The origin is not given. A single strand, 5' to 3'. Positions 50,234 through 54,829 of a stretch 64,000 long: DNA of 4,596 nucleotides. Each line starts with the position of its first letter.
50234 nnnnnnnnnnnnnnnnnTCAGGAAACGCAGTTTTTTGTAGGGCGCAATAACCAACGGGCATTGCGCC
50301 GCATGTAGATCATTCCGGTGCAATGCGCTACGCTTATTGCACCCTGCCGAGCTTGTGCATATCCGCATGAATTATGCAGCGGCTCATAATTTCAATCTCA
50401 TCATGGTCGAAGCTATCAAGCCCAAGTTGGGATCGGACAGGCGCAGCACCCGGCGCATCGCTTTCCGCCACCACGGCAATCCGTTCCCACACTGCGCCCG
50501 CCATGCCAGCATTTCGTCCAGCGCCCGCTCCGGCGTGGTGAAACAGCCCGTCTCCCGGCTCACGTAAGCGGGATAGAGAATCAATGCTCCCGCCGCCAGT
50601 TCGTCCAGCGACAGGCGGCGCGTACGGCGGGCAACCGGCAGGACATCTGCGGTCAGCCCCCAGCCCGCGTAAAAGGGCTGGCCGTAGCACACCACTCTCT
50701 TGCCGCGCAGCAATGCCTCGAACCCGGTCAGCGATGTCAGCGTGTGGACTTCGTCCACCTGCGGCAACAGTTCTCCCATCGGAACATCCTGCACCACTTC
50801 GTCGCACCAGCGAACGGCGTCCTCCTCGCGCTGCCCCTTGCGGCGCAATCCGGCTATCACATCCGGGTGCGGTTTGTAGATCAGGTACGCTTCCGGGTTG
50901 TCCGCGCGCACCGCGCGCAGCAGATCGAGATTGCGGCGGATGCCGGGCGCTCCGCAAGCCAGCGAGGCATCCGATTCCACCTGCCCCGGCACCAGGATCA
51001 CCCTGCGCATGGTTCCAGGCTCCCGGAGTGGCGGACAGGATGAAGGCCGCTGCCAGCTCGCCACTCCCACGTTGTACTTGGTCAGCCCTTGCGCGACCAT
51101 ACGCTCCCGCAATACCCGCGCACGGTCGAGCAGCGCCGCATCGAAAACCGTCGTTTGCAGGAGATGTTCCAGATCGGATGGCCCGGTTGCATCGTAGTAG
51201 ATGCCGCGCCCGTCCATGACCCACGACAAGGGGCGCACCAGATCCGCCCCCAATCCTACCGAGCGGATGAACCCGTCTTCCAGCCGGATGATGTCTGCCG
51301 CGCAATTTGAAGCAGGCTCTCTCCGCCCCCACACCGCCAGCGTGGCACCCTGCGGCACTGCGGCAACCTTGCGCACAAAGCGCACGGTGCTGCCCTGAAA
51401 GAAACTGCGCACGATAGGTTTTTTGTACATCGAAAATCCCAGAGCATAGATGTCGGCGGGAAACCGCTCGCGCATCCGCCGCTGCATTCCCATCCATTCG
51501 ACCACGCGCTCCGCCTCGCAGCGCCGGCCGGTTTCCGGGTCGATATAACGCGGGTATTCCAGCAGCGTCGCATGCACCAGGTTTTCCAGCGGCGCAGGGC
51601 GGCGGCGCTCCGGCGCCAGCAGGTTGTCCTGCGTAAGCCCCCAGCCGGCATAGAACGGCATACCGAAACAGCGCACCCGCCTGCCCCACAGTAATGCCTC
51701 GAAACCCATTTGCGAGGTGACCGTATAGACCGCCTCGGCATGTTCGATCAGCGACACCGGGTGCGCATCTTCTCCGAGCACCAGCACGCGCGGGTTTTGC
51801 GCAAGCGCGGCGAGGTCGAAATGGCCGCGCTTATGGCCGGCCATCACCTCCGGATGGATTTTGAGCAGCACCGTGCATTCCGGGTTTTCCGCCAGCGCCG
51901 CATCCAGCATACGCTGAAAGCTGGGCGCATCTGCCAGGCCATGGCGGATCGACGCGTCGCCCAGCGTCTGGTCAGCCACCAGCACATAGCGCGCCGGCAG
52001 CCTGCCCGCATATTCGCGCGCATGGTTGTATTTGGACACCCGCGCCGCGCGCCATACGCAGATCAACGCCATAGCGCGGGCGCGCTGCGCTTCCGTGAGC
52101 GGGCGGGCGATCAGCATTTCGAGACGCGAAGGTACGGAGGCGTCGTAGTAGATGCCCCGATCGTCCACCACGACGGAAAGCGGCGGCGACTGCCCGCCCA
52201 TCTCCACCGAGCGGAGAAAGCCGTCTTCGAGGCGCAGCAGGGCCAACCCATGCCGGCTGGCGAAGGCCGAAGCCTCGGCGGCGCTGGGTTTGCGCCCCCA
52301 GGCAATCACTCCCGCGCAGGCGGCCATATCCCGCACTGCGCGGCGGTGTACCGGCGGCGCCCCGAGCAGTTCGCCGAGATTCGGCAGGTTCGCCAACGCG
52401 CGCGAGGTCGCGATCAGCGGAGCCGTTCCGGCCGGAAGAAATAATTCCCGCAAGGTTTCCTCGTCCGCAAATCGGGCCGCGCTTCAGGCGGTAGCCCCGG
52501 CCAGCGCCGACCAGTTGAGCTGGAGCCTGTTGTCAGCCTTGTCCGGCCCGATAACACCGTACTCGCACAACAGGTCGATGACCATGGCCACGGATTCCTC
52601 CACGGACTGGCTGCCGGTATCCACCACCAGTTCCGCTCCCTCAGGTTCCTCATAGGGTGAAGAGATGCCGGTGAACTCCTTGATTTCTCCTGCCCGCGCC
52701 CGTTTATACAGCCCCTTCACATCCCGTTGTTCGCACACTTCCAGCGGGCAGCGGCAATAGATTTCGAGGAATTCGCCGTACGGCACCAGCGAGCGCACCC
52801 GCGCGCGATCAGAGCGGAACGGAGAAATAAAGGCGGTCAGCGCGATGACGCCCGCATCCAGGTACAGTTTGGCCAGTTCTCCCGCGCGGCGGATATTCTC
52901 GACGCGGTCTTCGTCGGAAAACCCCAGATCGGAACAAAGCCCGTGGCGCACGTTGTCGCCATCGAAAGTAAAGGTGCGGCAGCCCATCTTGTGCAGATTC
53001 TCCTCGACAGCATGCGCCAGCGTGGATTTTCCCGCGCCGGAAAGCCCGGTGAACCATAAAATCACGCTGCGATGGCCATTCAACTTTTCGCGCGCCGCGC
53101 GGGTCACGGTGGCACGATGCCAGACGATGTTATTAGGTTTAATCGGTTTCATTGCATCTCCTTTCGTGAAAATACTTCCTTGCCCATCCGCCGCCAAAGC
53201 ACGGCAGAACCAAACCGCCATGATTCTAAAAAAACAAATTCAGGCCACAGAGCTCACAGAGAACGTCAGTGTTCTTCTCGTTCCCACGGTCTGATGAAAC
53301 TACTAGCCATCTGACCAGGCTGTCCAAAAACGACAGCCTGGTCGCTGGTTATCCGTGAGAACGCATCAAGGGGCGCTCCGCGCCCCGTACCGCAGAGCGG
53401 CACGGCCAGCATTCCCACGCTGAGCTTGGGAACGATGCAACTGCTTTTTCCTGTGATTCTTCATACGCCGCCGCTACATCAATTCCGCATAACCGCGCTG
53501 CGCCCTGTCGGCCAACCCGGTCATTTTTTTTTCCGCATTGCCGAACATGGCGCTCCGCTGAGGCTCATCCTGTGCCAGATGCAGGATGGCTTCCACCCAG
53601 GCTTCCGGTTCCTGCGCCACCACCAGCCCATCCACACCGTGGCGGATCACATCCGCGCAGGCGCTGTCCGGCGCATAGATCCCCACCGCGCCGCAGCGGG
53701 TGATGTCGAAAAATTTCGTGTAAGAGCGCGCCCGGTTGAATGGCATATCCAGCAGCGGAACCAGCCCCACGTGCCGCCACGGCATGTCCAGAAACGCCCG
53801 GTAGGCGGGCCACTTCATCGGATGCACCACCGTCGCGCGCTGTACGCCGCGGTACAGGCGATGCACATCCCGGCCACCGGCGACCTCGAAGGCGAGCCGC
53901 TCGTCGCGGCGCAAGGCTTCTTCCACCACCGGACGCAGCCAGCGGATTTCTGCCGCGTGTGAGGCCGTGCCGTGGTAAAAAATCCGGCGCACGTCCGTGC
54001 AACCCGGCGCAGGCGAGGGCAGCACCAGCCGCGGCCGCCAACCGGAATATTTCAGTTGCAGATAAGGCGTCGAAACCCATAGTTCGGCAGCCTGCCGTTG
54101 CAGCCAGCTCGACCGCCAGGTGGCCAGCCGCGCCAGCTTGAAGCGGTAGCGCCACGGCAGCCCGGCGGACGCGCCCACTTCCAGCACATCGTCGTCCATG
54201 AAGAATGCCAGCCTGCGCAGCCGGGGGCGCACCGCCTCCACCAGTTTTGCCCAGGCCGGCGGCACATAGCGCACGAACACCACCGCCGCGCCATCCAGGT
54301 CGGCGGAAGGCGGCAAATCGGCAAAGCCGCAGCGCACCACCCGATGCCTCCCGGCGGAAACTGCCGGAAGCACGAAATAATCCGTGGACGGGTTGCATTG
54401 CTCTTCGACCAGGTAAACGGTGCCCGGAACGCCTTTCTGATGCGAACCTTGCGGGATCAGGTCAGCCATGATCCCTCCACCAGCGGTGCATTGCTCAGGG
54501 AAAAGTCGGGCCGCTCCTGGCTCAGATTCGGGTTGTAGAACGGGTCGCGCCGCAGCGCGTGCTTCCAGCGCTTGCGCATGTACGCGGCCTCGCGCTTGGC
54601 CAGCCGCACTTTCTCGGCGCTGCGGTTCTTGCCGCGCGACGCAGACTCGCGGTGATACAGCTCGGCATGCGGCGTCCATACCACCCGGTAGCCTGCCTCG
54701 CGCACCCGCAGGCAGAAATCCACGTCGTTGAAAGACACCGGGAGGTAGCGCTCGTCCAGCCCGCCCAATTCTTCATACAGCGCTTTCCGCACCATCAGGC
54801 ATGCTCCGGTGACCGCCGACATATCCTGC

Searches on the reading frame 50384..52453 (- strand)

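Call 16: search_protein_families(library=pfam, proteins=[window:50384-52453:-], max_evalue=0.001)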
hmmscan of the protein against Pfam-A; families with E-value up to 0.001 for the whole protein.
window:50384-52453:- (689 aa): 1 family
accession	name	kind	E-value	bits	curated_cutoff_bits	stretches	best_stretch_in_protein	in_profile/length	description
PF05159.20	Capsule_synth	-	2.3e-88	297.1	20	3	382-630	21-301/310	Capsule polysaccharide biosynthesis protein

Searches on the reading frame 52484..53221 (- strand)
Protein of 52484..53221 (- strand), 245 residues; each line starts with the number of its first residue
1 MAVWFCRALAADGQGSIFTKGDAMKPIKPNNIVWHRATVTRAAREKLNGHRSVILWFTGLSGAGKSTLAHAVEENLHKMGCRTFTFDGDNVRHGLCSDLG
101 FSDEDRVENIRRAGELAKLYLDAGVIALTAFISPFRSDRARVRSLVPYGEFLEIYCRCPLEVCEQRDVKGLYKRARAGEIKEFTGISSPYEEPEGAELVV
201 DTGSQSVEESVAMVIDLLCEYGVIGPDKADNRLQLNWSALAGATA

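Call 16: search_protein_families(library=pfam, proteins=[window:52484-53221:-], max_evalue=0.001)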
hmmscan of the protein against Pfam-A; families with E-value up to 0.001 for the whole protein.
window:52484-53221:- (245 aa): 4 families
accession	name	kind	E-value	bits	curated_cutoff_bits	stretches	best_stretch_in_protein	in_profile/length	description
PF01583.26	APS_kinase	-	3.9e-66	222.2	21.1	1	51-201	1-152/152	Adenylylsulphate kinase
PF13671.12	AAA_33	-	1.7e-08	35.3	27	1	55-168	2-116/143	AAA domain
PF13238.12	AAA_18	-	0.00033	21.5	29.4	1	58-169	4-110/128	AAA domain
PF24883.2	NPHP3_N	-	0.00033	21.3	24.8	1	48-86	17-58/164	Nephrocystin 3, N-terminal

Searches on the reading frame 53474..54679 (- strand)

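Call 16: search_protein_families(library=pfam, proteins=[window:53474-54679:-], max_evalue=0.001)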
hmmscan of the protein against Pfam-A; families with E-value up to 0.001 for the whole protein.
window:53474-54679:- (401 aa): 2 families
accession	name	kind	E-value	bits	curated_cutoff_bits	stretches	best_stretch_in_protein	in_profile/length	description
PF13692.12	Glyco_trans_1_4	-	8.7e-05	23.2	27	1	232-371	3-142/142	Glycosyl transferases group 1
PF00534.26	Glycos_transf_1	-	0.00077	19.5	26.4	0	329-384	115-171/172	Glycosyl transferases group 1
